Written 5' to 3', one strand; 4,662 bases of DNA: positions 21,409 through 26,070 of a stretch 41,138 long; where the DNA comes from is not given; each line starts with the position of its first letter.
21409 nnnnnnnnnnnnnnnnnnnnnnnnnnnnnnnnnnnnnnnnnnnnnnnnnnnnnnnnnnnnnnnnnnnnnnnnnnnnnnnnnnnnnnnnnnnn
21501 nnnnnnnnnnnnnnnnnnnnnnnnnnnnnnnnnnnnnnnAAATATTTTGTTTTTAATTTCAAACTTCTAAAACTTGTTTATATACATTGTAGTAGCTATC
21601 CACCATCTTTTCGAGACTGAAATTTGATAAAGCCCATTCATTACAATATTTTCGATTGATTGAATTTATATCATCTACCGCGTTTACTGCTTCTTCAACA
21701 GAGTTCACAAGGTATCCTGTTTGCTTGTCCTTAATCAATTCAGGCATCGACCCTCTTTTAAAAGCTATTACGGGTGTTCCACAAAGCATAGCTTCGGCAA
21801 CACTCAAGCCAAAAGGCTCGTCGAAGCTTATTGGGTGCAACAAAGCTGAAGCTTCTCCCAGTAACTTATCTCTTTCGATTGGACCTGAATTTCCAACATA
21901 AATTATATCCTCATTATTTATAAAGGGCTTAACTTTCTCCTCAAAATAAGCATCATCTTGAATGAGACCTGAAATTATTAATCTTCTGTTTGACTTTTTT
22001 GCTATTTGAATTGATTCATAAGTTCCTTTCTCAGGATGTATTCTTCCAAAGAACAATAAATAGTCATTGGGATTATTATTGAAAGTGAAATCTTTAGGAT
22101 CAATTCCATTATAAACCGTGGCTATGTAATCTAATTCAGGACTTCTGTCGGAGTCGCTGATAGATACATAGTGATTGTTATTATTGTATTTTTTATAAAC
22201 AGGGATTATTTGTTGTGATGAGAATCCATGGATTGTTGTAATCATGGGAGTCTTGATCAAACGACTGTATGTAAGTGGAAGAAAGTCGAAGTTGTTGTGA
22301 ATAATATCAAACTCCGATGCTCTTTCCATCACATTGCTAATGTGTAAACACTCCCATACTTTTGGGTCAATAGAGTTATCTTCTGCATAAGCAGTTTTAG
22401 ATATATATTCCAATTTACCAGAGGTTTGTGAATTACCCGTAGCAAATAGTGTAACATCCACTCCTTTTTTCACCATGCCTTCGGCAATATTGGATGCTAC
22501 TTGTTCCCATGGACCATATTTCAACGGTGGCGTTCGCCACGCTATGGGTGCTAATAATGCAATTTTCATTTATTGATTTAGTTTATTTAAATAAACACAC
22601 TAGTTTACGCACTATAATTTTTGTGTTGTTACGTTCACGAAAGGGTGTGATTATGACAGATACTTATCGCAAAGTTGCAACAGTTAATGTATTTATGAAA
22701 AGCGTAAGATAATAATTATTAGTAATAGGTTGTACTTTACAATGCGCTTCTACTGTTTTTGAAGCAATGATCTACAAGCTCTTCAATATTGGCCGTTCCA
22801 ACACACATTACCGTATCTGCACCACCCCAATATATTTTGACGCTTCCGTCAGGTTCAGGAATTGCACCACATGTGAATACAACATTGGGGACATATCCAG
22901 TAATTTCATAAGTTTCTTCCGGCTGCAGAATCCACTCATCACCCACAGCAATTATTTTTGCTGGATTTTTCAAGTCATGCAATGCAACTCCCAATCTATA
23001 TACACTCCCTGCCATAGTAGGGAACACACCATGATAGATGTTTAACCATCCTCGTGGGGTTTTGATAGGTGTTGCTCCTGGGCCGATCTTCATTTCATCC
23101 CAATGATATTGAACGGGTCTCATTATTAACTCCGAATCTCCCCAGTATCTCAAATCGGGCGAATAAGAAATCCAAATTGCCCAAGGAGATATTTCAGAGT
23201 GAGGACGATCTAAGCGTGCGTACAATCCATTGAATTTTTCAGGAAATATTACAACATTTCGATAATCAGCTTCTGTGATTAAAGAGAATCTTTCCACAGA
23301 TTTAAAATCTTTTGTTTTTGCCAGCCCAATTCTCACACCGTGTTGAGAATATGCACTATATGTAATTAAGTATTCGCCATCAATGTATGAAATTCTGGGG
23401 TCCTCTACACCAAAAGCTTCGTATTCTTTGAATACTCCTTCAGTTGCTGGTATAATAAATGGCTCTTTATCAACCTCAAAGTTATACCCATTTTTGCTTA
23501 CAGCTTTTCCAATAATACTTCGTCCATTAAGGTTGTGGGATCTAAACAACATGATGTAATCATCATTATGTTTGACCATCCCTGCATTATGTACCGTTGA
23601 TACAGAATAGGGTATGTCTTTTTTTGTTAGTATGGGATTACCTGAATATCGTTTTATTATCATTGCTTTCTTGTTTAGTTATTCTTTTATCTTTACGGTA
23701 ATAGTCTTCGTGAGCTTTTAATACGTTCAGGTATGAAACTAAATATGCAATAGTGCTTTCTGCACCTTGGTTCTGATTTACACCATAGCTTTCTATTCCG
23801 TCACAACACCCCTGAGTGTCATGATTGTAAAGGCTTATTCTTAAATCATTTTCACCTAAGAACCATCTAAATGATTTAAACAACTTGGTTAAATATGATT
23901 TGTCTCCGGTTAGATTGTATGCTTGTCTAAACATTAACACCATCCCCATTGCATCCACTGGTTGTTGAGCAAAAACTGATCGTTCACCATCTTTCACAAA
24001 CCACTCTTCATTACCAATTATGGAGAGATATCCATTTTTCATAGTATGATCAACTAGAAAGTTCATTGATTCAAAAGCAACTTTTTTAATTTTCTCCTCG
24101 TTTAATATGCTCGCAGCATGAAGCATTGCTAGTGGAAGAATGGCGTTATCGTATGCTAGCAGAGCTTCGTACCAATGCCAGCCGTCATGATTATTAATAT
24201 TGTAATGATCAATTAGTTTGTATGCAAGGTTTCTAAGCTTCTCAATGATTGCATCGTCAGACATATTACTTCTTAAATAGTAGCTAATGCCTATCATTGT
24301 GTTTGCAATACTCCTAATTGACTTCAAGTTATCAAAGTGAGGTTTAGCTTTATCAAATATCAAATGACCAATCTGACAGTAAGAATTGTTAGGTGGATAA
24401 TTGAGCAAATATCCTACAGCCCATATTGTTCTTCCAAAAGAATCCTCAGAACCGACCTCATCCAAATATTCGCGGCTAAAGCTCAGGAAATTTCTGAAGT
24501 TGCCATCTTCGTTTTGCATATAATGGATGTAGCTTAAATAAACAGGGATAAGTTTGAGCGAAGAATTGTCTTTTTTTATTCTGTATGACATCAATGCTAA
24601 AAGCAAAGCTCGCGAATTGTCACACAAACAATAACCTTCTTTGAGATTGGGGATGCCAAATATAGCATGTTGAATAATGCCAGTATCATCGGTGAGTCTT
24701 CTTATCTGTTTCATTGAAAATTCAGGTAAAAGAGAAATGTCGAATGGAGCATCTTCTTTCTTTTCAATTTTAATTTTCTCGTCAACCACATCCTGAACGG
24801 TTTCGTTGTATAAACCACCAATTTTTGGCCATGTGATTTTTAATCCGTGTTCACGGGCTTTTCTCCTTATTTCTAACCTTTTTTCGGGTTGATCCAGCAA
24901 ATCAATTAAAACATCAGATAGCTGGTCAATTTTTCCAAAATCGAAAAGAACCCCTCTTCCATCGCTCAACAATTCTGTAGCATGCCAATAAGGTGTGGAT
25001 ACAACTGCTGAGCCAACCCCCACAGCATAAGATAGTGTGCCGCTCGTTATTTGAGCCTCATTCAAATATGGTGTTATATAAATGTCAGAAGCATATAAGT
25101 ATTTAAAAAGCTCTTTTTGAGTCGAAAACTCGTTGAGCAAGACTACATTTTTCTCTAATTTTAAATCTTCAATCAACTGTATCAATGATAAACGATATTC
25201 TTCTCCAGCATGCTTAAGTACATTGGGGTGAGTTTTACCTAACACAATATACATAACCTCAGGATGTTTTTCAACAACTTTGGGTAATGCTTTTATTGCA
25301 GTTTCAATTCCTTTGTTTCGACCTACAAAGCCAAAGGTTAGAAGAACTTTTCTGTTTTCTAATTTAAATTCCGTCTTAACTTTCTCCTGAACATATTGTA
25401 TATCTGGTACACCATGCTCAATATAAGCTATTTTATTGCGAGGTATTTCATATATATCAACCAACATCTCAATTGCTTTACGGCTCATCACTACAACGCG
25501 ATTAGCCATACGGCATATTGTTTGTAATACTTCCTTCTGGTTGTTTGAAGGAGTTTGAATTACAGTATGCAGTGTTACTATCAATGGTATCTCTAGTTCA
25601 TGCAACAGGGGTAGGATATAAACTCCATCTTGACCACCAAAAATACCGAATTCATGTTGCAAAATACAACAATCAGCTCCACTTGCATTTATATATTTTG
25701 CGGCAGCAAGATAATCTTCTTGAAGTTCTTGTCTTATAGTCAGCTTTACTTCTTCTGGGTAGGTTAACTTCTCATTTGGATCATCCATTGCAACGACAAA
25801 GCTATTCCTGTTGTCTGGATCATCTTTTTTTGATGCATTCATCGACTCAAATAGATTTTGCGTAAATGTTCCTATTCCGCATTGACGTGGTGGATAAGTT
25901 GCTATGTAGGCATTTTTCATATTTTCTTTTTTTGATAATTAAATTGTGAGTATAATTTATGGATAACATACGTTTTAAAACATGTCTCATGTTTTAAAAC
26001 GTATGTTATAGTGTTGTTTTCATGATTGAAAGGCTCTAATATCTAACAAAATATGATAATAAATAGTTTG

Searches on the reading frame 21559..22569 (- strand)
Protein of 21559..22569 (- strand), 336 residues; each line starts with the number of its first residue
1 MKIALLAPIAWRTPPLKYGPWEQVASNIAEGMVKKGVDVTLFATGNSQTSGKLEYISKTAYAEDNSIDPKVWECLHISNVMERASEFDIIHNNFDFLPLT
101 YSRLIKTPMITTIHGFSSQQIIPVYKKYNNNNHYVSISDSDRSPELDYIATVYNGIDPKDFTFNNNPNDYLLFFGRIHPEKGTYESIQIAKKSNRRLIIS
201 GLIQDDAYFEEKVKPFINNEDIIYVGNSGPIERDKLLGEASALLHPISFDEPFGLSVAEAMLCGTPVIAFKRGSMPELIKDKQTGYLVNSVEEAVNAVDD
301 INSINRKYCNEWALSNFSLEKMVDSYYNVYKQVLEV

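Call 57: search_protein_families(library=pfam, proteins=[window:21559-22569:-], max_evalue=0.00001)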
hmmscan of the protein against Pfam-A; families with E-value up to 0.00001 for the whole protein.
window:21559-22569:- (336 aa): 3 families
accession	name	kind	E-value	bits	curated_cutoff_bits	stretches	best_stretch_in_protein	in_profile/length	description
PF00534.26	Glycos_transf_1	-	4.9e-23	82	26.4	1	165-303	12-157/172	Glycosyl transferases group 1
PF13692.12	Glyco_trans_1_4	-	1.3e-16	61.6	27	1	170-299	3-137/142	Glycosyl transferases group 1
PF13439.12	Glyco_transf_4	-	1.5e-07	32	28.5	1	22-134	5-137/170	Glycosyltransferase Family 4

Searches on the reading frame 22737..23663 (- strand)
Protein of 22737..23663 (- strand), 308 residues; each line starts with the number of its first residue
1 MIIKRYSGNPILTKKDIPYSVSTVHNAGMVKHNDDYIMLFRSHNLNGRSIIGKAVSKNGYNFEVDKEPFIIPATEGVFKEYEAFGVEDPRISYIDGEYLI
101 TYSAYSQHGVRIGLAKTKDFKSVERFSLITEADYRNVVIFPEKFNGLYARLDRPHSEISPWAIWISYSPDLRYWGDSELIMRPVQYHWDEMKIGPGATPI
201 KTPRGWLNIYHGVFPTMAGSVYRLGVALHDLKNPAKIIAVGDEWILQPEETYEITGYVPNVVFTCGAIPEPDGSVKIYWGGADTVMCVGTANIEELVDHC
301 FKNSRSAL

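Call 57: search_protein_families(library=pfam, proteins=[window:22737-23663:-], max_evalue=0.00001)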
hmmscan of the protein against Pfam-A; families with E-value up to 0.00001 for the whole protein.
window:22737-23663:- (308 aa): 1 family
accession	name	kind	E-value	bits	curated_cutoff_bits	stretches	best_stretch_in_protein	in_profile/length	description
PF04041.19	Glyco_hydro_130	-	2.5e-54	184.8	26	1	7-300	18-318/320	beta-1,4-mannooligosaccharide phosphorylase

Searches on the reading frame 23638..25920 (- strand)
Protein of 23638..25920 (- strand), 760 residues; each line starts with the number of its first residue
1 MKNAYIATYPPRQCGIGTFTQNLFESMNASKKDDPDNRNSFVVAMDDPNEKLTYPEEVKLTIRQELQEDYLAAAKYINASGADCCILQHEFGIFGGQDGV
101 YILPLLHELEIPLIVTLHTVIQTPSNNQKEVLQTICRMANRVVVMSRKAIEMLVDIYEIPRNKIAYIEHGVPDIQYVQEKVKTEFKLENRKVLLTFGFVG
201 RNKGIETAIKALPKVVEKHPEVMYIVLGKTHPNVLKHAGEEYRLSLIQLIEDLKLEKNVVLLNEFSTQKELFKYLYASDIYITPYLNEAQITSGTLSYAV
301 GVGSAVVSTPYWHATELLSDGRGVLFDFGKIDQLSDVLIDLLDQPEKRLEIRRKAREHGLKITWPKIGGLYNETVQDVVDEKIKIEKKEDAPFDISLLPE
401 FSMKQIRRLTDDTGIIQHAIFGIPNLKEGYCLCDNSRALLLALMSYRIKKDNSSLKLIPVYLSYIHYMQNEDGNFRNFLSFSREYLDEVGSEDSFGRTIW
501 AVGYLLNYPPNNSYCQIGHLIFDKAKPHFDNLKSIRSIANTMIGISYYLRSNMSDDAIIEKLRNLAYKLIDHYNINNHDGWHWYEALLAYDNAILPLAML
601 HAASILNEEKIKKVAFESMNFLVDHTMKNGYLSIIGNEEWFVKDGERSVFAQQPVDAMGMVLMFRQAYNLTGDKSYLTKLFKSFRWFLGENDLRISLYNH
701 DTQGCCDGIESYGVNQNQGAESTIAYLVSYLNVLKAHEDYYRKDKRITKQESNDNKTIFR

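Call 57: search_protein_families(library=pfam, proteins=[window:23638-25920:-], max_evalue=0.00001)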
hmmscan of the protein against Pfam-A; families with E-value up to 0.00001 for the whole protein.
window:23638-25920:- (760 aa): 3 families
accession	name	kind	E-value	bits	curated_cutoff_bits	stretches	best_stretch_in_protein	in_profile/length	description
PF00534.26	Glycos_transf_1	-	1e-17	64.7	26.4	1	182-357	7-171/172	Glycosyl transferases group 1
PF13692.12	Glyco_trans_1_4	-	3.9e-12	47.1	27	1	191-343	2-141/142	Glycosyl transferases group 1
PF13439.12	Glyco_transf_4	-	5.2e-07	30.3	28.5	1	102-171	88-166/170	Glycosyltransferase Family 4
